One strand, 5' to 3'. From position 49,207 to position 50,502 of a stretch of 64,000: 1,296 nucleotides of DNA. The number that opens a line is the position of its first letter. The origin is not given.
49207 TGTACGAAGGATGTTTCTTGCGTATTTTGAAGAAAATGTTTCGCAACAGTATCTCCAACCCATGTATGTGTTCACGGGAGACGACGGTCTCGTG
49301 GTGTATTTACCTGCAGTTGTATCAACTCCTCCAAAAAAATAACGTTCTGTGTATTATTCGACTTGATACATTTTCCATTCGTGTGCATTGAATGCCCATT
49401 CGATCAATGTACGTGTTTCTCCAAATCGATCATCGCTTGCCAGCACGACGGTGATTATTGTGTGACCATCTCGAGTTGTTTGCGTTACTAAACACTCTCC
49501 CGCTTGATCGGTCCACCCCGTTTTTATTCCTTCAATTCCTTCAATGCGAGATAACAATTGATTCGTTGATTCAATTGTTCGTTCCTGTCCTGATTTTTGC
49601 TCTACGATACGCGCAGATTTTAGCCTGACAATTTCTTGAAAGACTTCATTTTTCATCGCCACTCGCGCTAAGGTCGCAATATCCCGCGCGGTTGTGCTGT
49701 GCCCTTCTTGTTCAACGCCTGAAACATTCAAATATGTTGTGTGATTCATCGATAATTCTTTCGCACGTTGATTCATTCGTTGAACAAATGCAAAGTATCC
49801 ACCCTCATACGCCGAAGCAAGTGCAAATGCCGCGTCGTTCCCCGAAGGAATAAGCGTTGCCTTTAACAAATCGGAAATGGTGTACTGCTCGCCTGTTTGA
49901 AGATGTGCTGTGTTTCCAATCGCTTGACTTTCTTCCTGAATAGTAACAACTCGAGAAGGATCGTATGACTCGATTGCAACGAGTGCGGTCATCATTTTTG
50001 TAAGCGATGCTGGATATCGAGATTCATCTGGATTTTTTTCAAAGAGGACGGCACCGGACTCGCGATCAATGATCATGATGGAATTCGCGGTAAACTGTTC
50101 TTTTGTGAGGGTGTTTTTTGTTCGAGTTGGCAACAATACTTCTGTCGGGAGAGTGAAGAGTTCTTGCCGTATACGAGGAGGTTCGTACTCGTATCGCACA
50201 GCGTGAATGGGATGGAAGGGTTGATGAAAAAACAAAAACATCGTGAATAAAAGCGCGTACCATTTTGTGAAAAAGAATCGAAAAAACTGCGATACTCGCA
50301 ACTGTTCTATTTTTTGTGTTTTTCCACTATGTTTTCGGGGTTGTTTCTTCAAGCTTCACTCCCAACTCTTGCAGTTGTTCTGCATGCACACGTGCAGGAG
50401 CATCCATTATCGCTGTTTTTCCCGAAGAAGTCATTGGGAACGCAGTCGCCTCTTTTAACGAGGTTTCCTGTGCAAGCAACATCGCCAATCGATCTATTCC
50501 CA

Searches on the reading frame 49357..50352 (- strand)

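Call 72: search_protein_families(library=pfam, max_evalue=0.0001, proteins=[window:49357-50352:-])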
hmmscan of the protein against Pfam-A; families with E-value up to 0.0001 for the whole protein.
seq(332 aa): 2 families
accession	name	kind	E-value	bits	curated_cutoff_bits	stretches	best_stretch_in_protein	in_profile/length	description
PF00768.25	Peptidase_S11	-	8.5e-59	199.3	27.6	1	80-306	3-237/239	D-alanyl-D-alanine carboxypeptidase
PF13354.11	Beta-lactamase2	-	2.4e-09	37.3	22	1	91-253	1-167/214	Beta-lactamase enzyme family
